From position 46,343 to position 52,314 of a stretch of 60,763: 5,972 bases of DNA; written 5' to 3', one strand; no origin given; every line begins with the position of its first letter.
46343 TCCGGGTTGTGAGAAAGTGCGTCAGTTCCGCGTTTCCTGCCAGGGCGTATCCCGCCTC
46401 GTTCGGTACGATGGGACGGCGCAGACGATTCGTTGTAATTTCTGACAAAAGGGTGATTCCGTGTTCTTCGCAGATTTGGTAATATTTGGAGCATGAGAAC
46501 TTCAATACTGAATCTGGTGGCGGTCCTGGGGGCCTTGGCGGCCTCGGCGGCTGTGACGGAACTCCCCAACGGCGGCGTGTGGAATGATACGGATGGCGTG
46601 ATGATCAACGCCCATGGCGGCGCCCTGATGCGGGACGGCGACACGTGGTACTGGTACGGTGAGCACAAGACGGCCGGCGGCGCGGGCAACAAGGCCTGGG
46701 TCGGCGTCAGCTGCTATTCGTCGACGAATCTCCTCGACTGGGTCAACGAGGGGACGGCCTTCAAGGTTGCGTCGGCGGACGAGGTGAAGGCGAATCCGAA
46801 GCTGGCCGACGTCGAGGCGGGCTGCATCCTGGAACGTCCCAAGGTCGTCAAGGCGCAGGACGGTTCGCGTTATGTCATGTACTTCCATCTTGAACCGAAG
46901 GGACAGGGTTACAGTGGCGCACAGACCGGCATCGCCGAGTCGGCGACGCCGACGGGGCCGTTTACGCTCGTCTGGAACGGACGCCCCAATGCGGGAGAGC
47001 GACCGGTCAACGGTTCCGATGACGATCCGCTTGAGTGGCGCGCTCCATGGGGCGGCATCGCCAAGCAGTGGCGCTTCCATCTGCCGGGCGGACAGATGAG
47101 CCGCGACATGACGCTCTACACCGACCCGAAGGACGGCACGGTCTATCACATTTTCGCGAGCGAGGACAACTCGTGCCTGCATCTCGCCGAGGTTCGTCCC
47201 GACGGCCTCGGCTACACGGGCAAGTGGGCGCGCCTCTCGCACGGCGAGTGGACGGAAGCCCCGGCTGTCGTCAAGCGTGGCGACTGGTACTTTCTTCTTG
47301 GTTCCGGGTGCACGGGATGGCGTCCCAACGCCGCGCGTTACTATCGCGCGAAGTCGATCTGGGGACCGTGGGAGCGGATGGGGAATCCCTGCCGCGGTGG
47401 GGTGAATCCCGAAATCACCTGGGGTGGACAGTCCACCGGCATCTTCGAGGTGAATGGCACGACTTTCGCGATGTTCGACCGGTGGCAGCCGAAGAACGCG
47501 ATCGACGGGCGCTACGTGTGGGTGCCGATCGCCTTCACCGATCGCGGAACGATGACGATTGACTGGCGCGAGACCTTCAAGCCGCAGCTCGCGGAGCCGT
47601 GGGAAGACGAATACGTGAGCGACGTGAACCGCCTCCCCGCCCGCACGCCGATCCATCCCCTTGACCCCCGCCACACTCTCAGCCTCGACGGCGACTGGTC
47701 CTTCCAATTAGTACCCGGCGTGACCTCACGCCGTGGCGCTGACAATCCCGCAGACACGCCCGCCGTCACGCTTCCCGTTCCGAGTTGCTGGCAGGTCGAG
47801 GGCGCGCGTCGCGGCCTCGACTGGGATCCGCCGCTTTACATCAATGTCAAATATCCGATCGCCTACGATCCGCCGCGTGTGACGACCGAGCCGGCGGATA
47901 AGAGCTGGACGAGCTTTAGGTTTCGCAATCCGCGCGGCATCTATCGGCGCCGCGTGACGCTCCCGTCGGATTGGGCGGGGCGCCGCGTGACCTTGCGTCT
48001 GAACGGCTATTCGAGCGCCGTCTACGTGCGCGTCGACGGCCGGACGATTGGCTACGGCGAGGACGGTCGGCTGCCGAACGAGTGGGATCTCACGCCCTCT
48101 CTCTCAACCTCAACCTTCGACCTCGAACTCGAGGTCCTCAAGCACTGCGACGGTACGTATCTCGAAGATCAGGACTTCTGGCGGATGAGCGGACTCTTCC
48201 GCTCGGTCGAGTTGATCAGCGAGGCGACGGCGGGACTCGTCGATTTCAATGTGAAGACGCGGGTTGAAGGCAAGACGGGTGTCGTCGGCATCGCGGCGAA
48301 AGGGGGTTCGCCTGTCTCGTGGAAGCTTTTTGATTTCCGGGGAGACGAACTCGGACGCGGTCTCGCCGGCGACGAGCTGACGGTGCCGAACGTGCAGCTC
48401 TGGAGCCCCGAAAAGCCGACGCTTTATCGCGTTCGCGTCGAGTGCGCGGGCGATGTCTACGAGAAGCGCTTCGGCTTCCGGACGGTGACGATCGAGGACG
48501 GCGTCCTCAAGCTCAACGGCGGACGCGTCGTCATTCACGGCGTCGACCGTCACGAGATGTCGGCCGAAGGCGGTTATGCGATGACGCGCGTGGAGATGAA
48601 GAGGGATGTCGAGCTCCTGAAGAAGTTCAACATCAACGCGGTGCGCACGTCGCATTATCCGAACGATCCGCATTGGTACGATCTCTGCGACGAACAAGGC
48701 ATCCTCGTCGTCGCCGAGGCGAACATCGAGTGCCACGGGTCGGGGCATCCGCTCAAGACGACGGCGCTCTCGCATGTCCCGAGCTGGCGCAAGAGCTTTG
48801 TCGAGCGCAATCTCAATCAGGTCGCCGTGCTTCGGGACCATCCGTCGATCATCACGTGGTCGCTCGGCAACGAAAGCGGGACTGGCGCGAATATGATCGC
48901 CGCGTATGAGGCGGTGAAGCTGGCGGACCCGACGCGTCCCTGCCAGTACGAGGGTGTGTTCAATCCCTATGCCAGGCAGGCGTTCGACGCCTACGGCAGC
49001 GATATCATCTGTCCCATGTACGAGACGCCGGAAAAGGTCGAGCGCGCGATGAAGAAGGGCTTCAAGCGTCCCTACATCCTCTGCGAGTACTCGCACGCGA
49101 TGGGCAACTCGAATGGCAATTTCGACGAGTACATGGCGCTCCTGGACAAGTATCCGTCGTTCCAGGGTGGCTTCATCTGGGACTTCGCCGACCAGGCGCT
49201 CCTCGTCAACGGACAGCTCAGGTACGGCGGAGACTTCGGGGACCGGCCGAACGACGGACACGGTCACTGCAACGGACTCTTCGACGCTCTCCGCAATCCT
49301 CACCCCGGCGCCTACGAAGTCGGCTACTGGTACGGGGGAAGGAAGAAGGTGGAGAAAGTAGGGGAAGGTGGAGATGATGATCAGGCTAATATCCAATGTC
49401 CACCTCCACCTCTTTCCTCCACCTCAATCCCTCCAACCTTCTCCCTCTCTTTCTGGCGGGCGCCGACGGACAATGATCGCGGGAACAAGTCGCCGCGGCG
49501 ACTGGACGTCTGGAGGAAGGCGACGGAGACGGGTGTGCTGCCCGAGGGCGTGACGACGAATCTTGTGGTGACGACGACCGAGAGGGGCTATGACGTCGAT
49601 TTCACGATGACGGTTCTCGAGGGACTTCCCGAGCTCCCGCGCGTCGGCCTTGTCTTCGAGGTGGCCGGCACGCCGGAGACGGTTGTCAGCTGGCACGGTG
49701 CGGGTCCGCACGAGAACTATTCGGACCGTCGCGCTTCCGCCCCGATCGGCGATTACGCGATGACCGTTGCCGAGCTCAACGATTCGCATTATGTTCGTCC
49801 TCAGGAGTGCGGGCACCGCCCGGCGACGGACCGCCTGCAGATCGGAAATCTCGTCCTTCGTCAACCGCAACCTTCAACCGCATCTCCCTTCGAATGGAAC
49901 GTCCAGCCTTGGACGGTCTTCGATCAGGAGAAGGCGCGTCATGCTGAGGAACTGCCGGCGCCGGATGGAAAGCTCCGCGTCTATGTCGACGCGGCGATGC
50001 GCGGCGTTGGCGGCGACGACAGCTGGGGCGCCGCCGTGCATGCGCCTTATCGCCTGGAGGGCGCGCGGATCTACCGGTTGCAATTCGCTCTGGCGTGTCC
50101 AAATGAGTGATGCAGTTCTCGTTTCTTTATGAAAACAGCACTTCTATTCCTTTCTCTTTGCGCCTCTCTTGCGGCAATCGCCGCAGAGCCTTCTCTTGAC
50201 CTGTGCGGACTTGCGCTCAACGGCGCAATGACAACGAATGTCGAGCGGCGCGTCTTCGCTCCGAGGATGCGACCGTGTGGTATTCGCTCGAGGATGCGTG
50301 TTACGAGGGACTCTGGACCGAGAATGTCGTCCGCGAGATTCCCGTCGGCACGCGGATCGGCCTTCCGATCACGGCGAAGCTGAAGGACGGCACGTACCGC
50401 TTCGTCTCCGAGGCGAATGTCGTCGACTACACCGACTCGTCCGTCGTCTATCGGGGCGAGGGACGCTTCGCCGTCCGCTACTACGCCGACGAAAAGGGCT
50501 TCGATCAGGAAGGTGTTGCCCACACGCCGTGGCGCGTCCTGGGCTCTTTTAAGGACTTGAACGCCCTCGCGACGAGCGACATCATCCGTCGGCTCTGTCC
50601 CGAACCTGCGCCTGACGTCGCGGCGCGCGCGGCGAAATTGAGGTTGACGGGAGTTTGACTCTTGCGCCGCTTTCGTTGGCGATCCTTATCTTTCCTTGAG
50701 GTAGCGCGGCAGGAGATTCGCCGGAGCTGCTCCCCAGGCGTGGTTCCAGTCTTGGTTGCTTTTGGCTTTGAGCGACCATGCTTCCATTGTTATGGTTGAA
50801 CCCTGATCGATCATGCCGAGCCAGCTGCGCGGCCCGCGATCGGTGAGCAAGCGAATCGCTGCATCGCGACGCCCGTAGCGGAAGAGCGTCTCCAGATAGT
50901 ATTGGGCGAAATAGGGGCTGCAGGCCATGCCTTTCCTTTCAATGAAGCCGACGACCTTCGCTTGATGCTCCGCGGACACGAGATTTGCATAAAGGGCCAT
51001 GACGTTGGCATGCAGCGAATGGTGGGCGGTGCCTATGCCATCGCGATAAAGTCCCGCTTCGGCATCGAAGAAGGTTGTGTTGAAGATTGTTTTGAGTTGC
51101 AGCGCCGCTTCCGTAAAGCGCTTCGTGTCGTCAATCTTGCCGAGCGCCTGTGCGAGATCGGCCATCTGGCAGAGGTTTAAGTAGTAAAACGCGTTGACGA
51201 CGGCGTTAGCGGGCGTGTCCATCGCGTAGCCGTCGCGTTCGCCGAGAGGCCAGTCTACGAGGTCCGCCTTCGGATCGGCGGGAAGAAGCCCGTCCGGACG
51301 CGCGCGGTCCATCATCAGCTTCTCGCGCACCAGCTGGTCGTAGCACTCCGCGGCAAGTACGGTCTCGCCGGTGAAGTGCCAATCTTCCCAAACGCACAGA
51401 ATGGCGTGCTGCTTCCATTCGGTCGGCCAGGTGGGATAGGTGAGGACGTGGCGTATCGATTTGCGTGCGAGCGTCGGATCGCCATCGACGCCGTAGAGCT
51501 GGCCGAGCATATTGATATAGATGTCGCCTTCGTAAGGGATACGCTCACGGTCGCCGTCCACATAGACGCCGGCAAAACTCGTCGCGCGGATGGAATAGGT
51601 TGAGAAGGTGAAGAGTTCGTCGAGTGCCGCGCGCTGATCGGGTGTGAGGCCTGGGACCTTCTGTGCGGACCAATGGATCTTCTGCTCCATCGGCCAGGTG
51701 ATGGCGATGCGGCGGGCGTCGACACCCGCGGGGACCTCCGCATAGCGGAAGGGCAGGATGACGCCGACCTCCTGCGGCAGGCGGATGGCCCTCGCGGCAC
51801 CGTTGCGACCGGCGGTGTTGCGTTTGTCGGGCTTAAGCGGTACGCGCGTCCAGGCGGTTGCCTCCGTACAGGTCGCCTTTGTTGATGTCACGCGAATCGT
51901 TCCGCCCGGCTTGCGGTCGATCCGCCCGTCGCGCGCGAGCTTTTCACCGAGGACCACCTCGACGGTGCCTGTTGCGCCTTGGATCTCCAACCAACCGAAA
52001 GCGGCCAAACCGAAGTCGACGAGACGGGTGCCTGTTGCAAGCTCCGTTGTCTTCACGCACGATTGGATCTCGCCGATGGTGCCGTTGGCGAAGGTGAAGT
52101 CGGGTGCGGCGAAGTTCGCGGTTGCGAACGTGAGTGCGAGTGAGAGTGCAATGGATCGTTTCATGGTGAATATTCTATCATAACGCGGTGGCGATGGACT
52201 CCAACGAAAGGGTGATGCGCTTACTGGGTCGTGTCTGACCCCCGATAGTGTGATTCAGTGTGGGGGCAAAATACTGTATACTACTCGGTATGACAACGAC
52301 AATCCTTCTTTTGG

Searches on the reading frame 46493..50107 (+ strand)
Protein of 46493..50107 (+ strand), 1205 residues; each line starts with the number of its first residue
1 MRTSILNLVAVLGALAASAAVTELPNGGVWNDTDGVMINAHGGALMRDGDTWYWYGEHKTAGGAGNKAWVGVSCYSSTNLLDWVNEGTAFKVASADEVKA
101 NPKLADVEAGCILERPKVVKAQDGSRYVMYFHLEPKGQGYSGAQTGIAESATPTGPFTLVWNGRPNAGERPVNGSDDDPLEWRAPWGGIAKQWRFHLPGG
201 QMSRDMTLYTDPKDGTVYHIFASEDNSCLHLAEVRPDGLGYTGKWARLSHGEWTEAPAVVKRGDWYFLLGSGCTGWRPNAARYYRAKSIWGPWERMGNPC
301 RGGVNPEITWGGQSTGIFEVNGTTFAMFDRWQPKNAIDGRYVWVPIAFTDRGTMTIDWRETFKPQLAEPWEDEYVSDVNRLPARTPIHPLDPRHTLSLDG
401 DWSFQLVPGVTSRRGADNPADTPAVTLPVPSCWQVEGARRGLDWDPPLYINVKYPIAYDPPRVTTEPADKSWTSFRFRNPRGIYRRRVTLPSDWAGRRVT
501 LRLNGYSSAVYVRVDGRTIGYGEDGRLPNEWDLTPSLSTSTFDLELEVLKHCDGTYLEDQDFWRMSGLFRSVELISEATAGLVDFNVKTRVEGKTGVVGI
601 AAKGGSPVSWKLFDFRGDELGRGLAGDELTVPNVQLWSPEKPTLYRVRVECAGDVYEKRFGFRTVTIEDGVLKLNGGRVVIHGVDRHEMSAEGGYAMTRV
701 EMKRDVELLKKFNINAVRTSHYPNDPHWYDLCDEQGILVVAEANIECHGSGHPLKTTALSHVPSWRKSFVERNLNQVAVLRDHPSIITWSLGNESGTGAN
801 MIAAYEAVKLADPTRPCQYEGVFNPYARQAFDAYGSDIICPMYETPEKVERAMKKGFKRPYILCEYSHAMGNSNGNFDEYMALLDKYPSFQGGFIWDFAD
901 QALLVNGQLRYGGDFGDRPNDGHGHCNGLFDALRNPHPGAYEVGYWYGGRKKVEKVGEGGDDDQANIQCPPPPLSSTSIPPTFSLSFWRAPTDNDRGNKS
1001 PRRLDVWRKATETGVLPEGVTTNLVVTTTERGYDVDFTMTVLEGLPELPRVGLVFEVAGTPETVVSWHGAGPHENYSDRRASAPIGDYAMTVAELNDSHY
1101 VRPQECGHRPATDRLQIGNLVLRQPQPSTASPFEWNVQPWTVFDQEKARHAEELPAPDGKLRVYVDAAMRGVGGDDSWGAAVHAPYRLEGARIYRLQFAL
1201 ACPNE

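Call 18: search_protein_families(library=ncbifam, proteins=[window:46493-50107:+], max_evalue=0.00001)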
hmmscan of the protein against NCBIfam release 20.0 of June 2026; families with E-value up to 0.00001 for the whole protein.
window:46493-50107:+ (1205 aa): 11 families
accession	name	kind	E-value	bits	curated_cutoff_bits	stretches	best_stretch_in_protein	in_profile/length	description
NF052611.1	beta_gal_Bga2A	equivalog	2e-200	668.3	999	2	395-948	37-614/1007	beta-galactosidase, LacZ type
NF007074.0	PRK09525.1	subfamily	6.1e-174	580.4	1221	3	627-945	292-623/1027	beta-galactosidase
NF041100.1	betagal_LacZ_Ttogales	equivalog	8.1e-152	507.2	2000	4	631-947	280-597/1090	beta-galactosidase LacZ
NF007666.0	PRK10340.1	equivalog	2.1e-137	459.5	1284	3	628-943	277-595/1030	beta-galactosidase subunit alpha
NF007538.0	PRK10150.1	equivalog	6.1e-36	123.9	544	1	483-822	68-453/607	beta-glucuronidase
NF049891.1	Bet1-4galacdseBT4156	equivalog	1.2e-33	116.1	1700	1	633-903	254-505/946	exo-beta-1,4-galactosidase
NF041462.1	GalA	equivalog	3.8e-31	108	900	1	628-819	249-435/763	beta-galactosidase GalA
NF041463.1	GalB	equivalog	6.4e-27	93.7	900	1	628-817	308-508/869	beta-galactosidase GalB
NF050095.1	BetGlucuronLacZ4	equivalog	2e-24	85.7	950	1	629-799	238-413/666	beta-glucuronidase LacZ4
NF049877.1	GlucurArabfur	equivalog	3e-12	45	1800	1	630-802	605-777/1400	beta-d-glucuronidase/beta-L-arabinofuranosidase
NF049890.1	Bet1-4galacdseBT4151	equivalog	2.3e-11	42.4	1500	1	633-744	288-405/952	exo-beta-1,4-galactosidase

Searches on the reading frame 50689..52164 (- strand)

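Call 49: search_protein_families(library=pfam, proteins=[window:50689-52164:-], max_evalue=0.00001)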
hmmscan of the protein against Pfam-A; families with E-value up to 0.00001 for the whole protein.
window:50689-52164:- (492 aa): 1 family
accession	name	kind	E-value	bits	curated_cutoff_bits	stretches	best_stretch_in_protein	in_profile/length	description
PF17389.8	Bac_rhamnosid6H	-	1.4e-46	159.8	24.5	1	179-488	11-338/339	Bacterial alpha-L-rhamnosidase 6 hairpin glycosidase domain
